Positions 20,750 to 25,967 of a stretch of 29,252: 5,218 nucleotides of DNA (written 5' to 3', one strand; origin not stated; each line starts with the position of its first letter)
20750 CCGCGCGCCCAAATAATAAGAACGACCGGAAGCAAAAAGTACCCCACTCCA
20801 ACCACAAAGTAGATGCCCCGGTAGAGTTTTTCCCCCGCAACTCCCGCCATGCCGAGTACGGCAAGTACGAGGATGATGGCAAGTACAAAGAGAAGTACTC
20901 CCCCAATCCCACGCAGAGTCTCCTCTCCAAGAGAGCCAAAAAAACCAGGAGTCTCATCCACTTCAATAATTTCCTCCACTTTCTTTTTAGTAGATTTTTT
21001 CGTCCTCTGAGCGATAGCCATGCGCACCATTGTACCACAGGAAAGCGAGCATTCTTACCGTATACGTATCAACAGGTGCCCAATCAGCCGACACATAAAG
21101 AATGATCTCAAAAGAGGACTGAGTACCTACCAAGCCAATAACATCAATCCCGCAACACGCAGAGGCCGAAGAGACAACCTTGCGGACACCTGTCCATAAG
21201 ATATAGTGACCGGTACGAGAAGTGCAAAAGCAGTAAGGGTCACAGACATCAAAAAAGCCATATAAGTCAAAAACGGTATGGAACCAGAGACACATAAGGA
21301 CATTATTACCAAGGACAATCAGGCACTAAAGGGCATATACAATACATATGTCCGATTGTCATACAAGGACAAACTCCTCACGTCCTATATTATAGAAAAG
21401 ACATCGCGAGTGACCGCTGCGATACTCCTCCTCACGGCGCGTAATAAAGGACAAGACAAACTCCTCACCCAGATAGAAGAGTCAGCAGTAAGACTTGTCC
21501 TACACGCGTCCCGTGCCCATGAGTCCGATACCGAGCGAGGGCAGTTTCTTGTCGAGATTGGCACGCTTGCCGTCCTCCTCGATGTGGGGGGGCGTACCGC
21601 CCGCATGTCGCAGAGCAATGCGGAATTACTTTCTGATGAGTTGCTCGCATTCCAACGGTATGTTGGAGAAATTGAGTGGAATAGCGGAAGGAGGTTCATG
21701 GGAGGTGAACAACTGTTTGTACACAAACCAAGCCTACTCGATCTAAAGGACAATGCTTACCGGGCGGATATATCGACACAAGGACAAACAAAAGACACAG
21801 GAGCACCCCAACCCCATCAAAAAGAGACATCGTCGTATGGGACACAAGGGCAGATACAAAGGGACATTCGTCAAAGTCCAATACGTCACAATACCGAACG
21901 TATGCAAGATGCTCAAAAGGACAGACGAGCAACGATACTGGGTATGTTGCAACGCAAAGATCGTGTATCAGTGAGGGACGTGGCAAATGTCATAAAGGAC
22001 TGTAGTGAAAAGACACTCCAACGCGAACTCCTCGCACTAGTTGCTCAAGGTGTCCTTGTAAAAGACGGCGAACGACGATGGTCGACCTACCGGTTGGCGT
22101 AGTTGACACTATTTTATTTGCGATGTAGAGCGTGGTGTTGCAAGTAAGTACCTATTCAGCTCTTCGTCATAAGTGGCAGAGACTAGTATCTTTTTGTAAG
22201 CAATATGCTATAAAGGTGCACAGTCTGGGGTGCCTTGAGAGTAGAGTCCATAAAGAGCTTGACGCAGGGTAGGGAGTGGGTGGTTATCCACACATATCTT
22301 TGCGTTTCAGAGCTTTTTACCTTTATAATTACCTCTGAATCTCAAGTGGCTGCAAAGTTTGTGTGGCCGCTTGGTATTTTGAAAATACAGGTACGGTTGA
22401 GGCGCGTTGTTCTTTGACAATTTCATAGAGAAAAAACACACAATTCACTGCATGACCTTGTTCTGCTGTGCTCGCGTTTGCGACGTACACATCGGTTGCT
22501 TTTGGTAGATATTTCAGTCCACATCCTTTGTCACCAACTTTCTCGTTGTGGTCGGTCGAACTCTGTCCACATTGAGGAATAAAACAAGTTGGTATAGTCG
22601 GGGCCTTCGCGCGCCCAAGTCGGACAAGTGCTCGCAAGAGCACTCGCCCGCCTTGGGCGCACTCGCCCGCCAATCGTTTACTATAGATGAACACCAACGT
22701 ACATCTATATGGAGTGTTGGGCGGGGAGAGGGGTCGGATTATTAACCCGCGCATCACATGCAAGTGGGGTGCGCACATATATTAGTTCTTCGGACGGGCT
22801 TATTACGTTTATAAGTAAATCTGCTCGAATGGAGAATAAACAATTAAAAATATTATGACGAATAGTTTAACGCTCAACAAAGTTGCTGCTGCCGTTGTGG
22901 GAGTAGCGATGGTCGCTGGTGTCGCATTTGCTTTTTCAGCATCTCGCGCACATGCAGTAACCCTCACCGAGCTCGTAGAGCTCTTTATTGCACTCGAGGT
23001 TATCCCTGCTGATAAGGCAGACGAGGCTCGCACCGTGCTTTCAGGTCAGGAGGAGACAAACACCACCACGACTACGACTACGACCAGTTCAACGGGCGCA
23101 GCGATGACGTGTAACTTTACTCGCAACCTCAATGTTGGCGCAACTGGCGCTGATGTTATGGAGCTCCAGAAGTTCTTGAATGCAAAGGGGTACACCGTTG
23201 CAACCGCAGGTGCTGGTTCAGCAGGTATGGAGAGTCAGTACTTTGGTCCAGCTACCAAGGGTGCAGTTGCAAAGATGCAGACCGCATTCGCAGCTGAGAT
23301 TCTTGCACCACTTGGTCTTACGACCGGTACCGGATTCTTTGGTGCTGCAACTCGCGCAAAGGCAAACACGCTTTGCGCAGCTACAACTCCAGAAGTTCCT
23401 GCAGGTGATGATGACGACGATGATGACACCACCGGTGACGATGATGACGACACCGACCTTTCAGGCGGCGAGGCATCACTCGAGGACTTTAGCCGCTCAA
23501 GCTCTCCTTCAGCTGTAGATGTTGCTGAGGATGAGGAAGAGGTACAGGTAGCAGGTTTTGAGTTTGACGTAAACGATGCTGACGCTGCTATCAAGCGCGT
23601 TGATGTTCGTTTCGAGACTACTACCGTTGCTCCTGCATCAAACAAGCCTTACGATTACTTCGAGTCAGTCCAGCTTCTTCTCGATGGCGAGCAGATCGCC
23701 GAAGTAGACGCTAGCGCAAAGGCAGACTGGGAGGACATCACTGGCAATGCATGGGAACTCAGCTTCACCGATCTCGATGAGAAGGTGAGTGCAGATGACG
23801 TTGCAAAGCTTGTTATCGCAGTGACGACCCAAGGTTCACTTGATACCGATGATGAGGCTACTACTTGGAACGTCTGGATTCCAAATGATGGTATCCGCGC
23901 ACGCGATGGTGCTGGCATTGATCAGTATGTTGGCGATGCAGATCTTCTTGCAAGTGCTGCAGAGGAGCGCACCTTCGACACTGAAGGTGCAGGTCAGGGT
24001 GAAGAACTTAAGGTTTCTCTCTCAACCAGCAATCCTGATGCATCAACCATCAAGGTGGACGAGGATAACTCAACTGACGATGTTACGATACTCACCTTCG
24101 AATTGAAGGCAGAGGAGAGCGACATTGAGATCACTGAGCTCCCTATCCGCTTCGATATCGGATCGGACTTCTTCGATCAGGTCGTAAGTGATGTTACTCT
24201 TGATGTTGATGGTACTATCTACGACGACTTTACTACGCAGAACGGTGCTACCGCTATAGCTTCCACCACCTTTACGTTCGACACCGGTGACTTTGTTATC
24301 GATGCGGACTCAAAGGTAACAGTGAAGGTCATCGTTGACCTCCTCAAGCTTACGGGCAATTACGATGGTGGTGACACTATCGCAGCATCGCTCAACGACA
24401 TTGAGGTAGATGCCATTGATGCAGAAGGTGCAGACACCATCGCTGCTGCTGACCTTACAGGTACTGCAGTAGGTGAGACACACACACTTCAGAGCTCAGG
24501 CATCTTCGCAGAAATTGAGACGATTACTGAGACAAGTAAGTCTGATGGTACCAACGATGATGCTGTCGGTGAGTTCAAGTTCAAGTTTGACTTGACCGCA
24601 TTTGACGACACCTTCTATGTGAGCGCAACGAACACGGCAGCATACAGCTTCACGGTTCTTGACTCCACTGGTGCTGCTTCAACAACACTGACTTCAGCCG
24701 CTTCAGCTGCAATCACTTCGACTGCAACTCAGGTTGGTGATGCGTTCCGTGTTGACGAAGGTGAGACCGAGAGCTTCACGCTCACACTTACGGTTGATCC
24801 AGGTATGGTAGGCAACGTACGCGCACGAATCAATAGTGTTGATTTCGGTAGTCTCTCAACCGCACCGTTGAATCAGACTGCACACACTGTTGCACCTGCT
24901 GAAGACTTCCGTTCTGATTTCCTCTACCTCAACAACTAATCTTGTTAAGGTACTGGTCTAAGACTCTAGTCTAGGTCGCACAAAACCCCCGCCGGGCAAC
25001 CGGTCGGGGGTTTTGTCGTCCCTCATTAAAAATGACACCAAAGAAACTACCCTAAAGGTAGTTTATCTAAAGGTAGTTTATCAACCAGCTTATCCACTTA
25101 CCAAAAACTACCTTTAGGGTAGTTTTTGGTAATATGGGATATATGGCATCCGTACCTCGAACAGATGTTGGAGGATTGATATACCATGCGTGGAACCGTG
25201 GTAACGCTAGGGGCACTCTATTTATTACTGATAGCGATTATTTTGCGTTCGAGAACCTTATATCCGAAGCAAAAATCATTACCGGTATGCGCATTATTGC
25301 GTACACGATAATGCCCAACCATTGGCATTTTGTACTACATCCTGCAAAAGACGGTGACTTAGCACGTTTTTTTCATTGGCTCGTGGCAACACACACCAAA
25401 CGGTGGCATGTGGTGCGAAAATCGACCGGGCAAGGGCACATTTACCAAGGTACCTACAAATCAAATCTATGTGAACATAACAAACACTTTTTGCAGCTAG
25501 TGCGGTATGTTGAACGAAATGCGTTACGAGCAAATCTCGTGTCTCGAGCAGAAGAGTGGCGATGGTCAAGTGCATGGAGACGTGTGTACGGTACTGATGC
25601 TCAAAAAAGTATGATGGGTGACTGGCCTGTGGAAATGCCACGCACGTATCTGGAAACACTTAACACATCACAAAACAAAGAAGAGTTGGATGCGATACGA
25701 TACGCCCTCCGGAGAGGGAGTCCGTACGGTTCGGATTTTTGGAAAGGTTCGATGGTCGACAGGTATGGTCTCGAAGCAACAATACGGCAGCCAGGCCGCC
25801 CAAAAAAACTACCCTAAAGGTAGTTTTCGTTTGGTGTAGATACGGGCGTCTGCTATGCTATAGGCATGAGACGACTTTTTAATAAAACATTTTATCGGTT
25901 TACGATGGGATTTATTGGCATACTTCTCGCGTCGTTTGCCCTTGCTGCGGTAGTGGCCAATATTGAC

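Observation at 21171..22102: wHTH gene carrying its own DNA motif array, head-to-head with ftsK: candidate iteron/centromere-like system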

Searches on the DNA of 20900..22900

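Call 30: search_rna_families(source=window, start=20900, end=22900, threshold=evalue, max_evalue=1)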
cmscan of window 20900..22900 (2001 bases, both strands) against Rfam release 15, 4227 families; matches with E-value up to 1: 0.
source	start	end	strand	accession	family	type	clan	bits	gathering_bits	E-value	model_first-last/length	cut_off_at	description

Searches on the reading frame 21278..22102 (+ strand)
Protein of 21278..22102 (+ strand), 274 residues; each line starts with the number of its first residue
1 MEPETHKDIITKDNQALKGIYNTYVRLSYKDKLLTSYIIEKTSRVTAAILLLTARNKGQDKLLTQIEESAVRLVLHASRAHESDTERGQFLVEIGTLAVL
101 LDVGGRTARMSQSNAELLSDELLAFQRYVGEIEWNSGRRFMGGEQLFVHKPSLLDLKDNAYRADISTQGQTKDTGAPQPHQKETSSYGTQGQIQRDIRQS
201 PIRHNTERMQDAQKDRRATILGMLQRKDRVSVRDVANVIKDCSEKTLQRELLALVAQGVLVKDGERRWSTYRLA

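Call 4: search_protein_families(library=pfam, proteins=[window:21278-22102:+], max_evalue=0.01)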
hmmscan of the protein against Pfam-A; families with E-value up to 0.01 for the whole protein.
window:21278-22102:+ (274 aa): 2 families
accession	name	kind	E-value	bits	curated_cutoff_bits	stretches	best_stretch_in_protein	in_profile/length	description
PF08220.18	HTH_DeoR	-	0.0013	18.8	21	1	216-262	1-46/57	DeoR-like helix-turn-helix domain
PF12762.13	DDE_Tnp_IS1595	-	0.0088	16.5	27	0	199-261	19-80/153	ISXO2-like transposase domain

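Call 5: search_protein_families(library=ncbifam, proteins=[window:21278-22102:+], max_evalue=0.01)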
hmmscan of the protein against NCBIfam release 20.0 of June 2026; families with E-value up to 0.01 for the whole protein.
window:21278-22102:+ (274 aa): 0 families

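Call 7: find_homologous_proteins(query=window:21278-22102:+)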
Query window:21278-22102:+ (274 aa): 250 proteins with E <= 0.001 among 2764 candidates; the best 120 are listed.
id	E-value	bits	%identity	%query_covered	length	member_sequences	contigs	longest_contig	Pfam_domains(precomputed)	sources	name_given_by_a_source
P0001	5.4e-173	591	100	100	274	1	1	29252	-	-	-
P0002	8.7e-105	368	66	100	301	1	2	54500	-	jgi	jgi:hypothetical protein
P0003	2.0e-92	327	58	100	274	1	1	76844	-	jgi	jgi:predicted ArsR family transcriptional regulator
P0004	3.8e-90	320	58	100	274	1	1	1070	-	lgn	-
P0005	2.0e-88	314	57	100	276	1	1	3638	-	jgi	jgi:hypothetical protein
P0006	9.8e-83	296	55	100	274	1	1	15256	-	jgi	jgi:hypothetical protein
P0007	1.9e-75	272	53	95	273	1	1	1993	-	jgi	jgi:hypothetical protein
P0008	3.8e-52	195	44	91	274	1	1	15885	-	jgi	jgi:hypothetical protein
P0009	8.7e-52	194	44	88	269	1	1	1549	-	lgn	-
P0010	4.3e-51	192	40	100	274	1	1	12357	-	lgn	-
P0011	4.5e-51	192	42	100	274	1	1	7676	-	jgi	jgi:hypothetical protein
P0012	9.8e-51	191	44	100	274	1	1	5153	-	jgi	jgi:hypothetical protein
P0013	2.9e-50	189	40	100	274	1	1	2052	-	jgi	jgi:hypothetical protein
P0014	6.5e-50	188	43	100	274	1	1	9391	-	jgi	jgi:hypothetical protein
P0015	1.2e-49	187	42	100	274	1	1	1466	-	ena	-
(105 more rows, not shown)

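Call 12: find_related_loci(query=A1, collection=genome_contigs, flank=5000)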
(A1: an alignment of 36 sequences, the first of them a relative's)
Query A1 (274 aa) in genome_contigs; peptide patterns used: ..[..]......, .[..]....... (x = any residue, [..] = any of these).
199 stretches matched a pattern; 186 encode a relative of the query (tblastn E <= 1e-3); the best 80 are kept; 80 distinct loci.
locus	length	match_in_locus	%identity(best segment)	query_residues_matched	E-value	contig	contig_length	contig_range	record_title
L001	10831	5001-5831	41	1-274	1e-53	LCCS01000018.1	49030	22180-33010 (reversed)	MAG: Parcubacteria group bacterium GW2011_GWD2_42_14 UU98_C0018, whole genome shotgun sequence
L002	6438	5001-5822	40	1-274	2e-53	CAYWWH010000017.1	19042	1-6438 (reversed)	MAG TPA_asm: uncultured Candidatus Saccharibacteria bacterium isolate binchicken_co245_132 genome assembly, contig: NODE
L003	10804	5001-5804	42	4-273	3e-50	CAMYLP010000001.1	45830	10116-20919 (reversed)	MAG: uncultured Patescibacteria group bacterium isolate ES_M_Patescibacteria_01 genome assembly, contig: scaffold_494, w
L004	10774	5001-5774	40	17-274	2e-46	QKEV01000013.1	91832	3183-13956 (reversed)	MAG: bacterium isolate SZUA-485 scaffold_1056, whole genome shotgun sequence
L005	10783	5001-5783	38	6-274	1e-44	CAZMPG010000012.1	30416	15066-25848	MAG TPA_asm: uncultured Candidatus Saccharibacteria bacterium isolate SRP173033_co2_258 genome assembly, contig: NODE_48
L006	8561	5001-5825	33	3-273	8e-33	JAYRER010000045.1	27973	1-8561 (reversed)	MAG: Candidatus Paceibacterota bacterium isolate SH_SHASGE3bin.12 k141_1593391, whole genome shotgun sequence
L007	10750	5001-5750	37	28-274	3e-40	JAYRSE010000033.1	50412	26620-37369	MAG: Candidatus Paceibacterota bacterium isolate XM1_ASGE3bin.5 k141_828328, whole genome shotgun sequence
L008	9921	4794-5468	36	37-274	7e-31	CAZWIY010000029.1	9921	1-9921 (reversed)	MAG TPA_asm: uncultured Candidatus Saccharibacteria bacterium isolate SRP278252_co1_58 genome assembly, contig: NODE_125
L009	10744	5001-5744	31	36-274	2e-28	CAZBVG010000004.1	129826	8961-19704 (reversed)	MAG TPA_asm: uncultured Candidatus Saccharibacteria bacterium isolate SRP133034_co1_261 genome assembly, contig: NODE_41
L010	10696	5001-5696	32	26-274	1e-27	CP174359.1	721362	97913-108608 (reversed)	MAG: Patescibacteria group bacterium UBA2163 chromosome, complete genome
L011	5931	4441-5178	31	8-274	7e-28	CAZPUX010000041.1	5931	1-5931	MAG TPA_asm: uncultured Candidatus Saccharibacteria bacterium isolate SRP193066_co2_430 genome assembly, contig: NODE_69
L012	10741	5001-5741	29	37-274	3e-27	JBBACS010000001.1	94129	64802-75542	MAG: Candidatus Paceibacterota bacterium isolate SO_2017_LW1_54 NODE_99_length_94129_cov_1.781526_LW64-88_2017, whole ge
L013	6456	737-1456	32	36-274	2e-26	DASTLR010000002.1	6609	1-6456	MAG TPA_asm: Candidatus Paceibacterota bacterium isolate SMAG_U3078 k141_155983, whole genome shotgun sequence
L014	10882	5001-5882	32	11-274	4e-26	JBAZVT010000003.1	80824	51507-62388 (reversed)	MAG: Candidatus Paceibacterota bacterium isolate SO_2017_GW1_26 NODE_1838_length_80824_cov_1.716730_OW334_2017, whole ge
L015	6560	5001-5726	30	36-274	3e-25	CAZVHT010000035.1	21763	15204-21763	MAG TPA_asm: uncultured Candidatus Saccharibacteria bacterium isolate binchicken_co203_588 genome assembly, contig: k141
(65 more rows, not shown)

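Call 32: predict_structure(alignment_id=A1)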
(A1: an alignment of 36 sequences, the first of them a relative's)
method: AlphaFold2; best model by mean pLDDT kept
length: 274 residues; sequences in the alignment: 36
mean_pLDDT: 77.9   pTM: 0.49
mean pLDDT of the five models: 77.9, 76.8, 75.4, 74.9, 74.3
residues with pLDDT >= 90: 124; 70-90: 71; 50-70: 33; < 50: 46
segments of 3 or more residues with pLDDT < 50: 1-4, 161-201
pLDDT, mean of each block of 10 residues (from residue 1): 48 70 81 90 96 85 96 95 89 97 96 97 94 72 69 67 44 43 37 40 58 86 91 92 91 93 82 90
secondary structure, 60 per line:
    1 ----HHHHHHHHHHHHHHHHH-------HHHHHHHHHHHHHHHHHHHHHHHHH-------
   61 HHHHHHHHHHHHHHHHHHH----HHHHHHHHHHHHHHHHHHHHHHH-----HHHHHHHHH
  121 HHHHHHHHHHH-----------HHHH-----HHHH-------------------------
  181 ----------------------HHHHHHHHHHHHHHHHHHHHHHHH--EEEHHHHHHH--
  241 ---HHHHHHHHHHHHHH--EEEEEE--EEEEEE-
elements in order: H5-21 H29-53 H61-79 H84-106 H112-131 H143-146 H152-155 H203-226 E229-231 H232-238 H244-257 E260-265 E268-273

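Call 37: fold_search(model_id=the predicted structure, library=pdb)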
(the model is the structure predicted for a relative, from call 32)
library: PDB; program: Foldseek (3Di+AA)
matches with E <= 10: 976; with E <= 0.001: 0
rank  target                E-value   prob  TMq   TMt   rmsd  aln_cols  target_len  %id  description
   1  3f72_B                7.9e-03  1.00  0.20  0.50  10.4        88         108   23  Crystal Structure of the Staphylococcus aureus pI258 CadC Metal Binding Site 2 Mutant (released 2009-04-07)
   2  2rld_A                2.6e-02  1.00  0.31  0.69   2.6       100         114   14  CRYSTAL STRUCTURE OF A PROTEIN WITH UNKNOWN FUNCTION FROM S23 RIBOSOMAL PROTEIN FAMILY (BT_0352) FROM BACTEROIDES THET (released 2007-10-30)
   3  1u2w_B                2.8e-02  1.00  0.20  0.50   1.7        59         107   27  Crystal Structure of the Staphylococcus aureus pI258 CadC (released 2005-07-12)
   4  2gsc_B                3.3e-02  1.00  0.26  0.55   4.2       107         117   16  Crystal Structure of the Conserved Hypothetical Cytosolic Protein Xcc0516 from Xanthomonas campestris (released 2006-10-03)
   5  9e71_BW               3.5e-02  1.00  0.19  0.70   1.7        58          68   22  Cryo-EM structure of the Pyrobaculum calidifontis 70S ribosome (released 2024-11-20)
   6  7p6f_DDD              4.1e-02  1.00  0.20  0.54   1.6        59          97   24  1.93 A resolution X-ray crystal structure of the transcriptional regulator SrnR from Streptomyces griseus (released 2022-05-25)
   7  7p6f_AAA              4.4e-02  1.00  0.20  0.51   1.6        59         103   24  1.93 A resolution X-ray crystal structure of the transcriptional regulator SrnR from Streptomyces griseus (released 2022-05-25)
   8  2rld_B                4.4e-02  1.00  0.33  0.76   2.2       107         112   13  CRYSTAL STRUCTURE OF A PROTEIN WITH UNKNOWN FUNCTION FROM S23 RIBOSOMAL PROTEIN FAMILY (BT_0352) FROM BACTEROIDES THET (released 2007-10-30)
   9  6pco_B                4.4e-02  1.00  0.20  0.37   5.7        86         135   16  Mechanism for regulation of DNA binding of Bordetella bronchiseptica BpsR by 6-hydroxynicotinic acid (released 2019-11-06)
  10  9fhl_c                4.6e-02  1.00  0.21  0.49  10.6       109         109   14  High-resolution cryo-EM structure of Saccharolobus solfataricus 30S ribosomal subunit bound to mRNA and initiator tRNA (released 2025-01-15)
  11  5k5q_C                4.9e-02  1.00  0.20  0.55   1.9        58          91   21  Structure of AspA-DNA complex: novel centromere bindng protein-centromere complex (released 2016-06-01)
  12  2rld_E                4.9e-02  1.00  0.32  0.77   2.1       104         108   13  CRYSTAL STRUCTURE OF A PROTEIN WITH UNKNOWN FUNCTION FROM S23 RIBOSOMAL PROTEIN FAMILY (BT_0352) FROM BACTEROIDES THET (released 2007-10-30)
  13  1sd7_A                4.9e-02  1.00  0.18  0.41   2.1        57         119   18  Crystal Structure of a SeMet derivative of MecI at 2.65 A (released 2004-02-24)
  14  7p6f_BBB              5.1e-02  1.00  0.20  0.51   1.6        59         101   24  1.93 A resolution X-ray crystal structure of the transcriptional regulator SrnR from Streptomyces griseus (released 2022-05-25)
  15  1okr_A                5.1e-02  1.00  0.18  0.39   2.0        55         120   18  Three-dimensional structure of S.aureus methicillin-resistance regulating transcriptional repressor MecI. (released 2003-10-09)
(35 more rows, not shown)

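Call 40: search_solved_structures(query=A1, max_evalue=1)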
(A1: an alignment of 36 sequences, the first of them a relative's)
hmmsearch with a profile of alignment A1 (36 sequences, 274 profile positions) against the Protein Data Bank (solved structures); distinct sequences matched with E-value up to 1: 1.
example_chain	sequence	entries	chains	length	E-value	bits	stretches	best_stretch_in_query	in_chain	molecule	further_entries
7qep_N0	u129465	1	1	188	0.061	16.7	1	38-129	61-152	60S ribosomal protein L20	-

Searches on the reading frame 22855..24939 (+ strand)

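Call 4: search_protein_families(library=pfam, proteins=[window:22855-24939:+], max_evalue=0.01)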
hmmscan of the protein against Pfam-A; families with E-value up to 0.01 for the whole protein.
window:22855-24939:+ (694 aa): 2 families
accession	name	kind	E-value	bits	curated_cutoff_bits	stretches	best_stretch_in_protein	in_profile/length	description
PF01471.23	PG_binding_1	-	3.8e-07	30.6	23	1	97-145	1-41/57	Putative peptidoglycan binding domain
PF20562.5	DUF6772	-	0.0045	16.7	27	0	217-311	114-211/284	Domain of unknown function (DUF6772)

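Call 5: search_protein_families(library=ncbifam, proteins=[window:22855-24939:+], max_evalue=0.01)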
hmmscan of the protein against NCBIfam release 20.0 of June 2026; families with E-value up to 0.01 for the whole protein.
window:22855-24939:+ (694 aa): 0 families

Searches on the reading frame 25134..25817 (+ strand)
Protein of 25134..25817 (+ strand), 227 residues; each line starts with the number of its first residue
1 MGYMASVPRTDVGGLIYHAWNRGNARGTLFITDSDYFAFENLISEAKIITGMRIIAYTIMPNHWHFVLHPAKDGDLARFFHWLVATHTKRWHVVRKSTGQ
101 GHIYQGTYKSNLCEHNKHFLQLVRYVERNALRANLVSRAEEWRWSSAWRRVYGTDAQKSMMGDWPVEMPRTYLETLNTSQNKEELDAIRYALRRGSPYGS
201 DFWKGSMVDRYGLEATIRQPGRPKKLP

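Call 4: search_protein_families(library=pfam, proteins=[window:25134-25817:+], max_evalue=0.01)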
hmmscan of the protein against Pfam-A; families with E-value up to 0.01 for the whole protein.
window:25134-25817:+ (227 aa): 1 family
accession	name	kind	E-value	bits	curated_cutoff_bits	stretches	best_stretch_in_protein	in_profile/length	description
PF01797.21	Y1_Tnp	-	6.4e-10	39.6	23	1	14-129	4-121/121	Transposase IS200 like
